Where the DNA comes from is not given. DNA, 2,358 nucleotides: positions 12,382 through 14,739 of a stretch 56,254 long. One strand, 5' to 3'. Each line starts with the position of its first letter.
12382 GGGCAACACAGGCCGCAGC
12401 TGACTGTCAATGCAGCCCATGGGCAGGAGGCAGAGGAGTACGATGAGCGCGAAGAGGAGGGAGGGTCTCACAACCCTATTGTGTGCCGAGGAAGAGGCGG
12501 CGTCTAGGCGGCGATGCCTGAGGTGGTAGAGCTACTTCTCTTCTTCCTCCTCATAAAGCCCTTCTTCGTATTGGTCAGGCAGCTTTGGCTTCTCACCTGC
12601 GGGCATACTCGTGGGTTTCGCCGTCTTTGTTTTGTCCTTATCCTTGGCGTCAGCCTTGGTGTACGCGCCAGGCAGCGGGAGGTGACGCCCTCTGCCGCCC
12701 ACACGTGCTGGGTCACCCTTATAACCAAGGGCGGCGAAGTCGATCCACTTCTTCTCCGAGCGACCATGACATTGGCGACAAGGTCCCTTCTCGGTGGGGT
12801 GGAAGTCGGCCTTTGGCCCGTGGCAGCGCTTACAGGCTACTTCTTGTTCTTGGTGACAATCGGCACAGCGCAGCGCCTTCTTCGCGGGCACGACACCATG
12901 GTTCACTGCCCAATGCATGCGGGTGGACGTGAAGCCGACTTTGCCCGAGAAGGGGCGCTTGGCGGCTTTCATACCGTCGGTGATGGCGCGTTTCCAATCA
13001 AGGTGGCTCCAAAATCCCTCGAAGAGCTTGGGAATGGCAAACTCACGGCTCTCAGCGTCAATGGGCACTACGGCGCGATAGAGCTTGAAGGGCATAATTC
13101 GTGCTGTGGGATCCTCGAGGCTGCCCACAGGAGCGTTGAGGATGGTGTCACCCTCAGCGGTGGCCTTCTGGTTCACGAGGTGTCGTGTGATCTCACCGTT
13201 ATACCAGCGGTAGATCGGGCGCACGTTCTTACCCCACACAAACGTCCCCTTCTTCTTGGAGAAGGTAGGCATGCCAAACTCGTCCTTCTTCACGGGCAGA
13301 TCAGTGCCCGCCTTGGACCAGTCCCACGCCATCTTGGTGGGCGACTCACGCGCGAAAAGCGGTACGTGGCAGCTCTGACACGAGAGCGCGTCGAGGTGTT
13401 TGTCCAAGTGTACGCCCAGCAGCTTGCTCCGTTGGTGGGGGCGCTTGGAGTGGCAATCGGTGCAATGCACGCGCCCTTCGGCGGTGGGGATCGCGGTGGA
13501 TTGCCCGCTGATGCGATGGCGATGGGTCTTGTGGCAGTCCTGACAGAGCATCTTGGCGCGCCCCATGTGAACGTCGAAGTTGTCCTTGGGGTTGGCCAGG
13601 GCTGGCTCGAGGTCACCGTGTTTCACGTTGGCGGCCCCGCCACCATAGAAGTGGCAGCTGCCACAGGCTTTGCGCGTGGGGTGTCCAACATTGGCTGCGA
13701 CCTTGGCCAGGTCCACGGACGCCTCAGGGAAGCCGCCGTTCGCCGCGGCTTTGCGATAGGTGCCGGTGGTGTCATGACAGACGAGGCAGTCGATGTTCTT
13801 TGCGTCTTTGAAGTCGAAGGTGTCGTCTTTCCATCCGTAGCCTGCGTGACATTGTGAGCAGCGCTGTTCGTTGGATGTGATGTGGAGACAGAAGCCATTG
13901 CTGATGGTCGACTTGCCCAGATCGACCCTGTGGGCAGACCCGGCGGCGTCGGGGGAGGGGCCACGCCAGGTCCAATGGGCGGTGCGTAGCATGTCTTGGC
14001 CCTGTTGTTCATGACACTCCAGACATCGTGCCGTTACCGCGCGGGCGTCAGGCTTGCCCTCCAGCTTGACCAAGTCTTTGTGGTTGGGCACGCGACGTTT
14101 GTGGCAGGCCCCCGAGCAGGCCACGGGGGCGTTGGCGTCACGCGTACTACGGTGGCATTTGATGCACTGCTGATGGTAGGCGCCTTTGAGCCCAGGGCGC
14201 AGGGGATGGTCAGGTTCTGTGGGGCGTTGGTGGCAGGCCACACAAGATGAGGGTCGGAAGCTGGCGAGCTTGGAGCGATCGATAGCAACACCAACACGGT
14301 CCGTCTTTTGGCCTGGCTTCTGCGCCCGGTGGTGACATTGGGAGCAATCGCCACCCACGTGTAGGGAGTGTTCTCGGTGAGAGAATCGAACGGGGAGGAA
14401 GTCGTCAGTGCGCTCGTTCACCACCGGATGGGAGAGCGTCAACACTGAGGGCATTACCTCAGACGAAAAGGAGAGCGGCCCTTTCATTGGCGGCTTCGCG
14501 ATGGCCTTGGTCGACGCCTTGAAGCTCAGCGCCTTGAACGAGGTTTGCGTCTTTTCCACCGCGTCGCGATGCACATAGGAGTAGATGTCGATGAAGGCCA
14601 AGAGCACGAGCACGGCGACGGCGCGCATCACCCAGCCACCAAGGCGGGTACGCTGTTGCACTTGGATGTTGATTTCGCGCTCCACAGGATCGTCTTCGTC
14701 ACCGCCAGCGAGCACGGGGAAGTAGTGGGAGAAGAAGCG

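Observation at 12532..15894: Single polypeptide fusing an NrfD/HybB-type quinone-site membrane domain to a c3-like tetrahaem, an OTR-like octahaem and two extra haems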

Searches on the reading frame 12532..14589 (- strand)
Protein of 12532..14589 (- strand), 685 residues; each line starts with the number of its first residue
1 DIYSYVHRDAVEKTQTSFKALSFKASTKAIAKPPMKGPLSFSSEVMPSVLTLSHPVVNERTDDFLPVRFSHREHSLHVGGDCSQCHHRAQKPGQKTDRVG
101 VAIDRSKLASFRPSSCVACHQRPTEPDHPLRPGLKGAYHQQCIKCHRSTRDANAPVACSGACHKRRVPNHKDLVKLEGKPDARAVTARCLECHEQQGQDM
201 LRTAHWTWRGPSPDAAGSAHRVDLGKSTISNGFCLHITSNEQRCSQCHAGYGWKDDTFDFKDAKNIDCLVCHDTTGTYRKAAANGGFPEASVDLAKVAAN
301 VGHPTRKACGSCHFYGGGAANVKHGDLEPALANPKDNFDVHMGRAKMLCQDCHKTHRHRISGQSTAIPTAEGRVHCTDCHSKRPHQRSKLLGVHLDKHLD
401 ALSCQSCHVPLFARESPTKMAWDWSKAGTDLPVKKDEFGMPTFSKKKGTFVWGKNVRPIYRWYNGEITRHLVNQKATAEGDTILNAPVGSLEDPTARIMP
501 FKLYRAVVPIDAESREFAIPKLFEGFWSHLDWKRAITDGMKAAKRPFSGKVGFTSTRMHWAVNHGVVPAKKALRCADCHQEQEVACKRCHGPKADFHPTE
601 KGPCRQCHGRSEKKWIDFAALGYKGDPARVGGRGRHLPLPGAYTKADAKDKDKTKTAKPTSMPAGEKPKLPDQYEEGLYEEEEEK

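Call 15: search_solved_structures(query=window:12532-14589:-, max_evalue=0.001, show_alignments=2)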
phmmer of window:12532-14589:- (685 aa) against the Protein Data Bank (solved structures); distinct sequences matched with E-value up to 0.001: 8.
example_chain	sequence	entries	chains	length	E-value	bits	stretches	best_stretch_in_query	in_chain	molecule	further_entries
1sp3_A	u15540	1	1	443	3.2e-120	405.8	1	170-597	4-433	cytochrome c, putative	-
1z1n_X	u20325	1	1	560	6.9e-13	51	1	26-165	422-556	sixteen heme cytochrome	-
1h29_A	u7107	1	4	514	3.9e-09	38.6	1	106-167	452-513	HIGH-MOLECULAR-WEIGHT CYTOCHROME C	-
1gws_A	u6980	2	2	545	5e-09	38.3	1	106-167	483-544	HIGH-MOLECULAR-WEIGHT CYTOCHROME C | High-molecular-weight cytochrome c precursor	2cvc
2e84_A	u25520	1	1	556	1.2e-07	33.7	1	105-167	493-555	High-molecular-weight cytochrome c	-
1duw_A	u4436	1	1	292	1.3e-07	33.6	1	59-166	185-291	NONAHEME CYTOCHROME C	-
1ofw_A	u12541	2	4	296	1.8e-06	29.8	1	50-165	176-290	NINE-HEME CYTOCHROME C | NINE HEME CYTOCHROME C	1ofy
19hc_A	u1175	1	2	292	1.6e-05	26.7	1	54-165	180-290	PROTEIN (NINE-HAEM CYTOCHROME C)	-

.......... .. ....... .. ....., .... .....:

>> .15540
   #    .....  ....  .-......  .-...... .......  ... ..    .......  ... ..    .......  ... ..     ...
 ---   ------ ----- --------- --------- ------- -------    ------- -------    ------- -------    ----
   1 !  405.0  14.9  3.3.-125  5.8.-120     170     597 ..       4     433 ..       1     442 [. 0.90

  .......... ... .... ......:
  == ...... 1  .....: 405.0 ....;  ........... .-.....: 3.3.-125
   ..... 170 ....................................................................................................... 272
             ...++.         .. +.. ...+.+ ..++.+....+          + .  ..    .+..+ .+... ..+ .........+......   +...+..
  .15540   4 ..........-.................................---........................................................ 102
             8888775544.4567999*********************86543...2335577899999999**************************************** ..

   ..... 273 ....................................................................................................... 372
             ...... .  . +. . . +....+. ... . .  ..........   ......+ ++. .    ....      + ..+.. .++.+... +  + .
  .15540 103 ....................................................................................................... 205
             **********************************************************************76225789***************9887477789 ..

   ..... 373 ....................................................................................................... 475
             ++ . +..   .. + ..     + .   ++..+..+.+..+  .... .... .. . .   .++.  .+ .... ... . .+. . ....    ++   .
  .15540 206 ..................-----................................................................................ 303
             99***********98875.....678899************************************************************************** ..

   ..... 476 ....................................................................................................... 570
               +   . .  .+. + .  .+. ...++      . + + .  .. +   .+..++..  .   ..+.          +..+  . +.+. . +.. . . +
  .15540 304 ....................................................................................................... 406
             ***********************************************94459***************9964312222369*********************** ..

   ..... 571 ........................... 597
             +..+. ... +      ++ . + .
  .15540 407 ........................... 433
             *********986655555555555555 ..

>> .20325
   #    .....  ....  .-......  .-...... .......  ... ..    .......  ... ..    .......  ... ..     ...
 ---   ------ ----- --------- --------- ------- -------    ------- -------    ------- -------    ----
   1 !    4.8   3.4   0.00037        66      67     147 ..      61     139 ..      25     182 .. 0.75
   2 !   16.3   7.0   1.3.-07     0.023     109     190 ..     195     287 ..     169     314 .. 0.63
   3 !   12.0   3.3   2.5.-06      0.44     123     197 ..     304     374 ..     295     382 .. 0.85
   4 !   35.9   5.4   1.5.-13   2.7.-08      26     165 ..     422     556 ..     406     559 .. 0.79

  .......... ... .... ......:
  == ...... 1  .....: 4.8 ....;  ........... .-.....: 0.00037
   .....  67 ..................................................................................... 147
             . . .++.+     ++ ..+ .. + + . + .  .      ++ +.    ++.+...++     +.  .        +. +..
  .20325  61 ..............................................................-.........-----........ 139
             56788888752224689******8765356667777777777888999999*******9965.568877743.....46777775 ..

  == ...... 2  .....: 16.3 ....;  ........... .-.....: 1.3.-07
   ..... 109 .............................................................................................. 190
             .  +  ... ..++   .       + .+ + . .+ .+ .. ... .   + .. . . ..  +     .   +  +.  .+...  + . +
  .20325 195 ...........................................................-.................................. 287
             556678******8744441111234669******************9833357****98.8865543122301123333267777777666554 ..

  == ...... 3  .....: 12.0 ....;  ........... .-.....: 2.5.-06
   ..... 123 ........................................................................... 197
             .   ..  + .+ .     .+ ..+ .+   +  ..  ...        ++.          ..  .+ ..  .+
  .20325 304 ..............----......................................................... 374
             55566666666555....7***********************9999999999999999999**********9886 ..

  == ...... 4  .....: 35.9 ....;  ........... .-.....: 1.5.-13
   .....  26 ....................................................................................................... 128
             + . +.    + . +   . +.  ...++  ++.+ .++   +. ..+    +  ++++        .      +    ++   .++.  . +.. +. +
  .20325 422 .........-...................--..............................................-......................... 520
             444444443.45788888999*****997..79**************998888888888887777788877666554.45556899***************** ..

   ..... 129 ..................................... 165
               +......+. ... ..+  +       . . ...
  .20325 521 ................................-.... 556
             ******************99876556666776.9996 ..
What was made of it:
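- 14080..14427 (-): c3-like tetrahaem domain (aa 505-620; haems at 532, 566, 592 and CxxxCH at 608). It is homologous to the C-terminal domain of HmcA/NhcA. PDB hits 1z1n, 1h29 and 19hc (call 15).
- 12841..14049 (-): OTR-family octahaem module (aa 631-1033; haems at 639, 694, 718, 759, 799, 826, 854 and 1025). 1sp3 at E = 3e-120 (call 15).
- Checked: PDB 1sp3 (Shewanella OTR) matches at E = 3e-120 (call 15).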
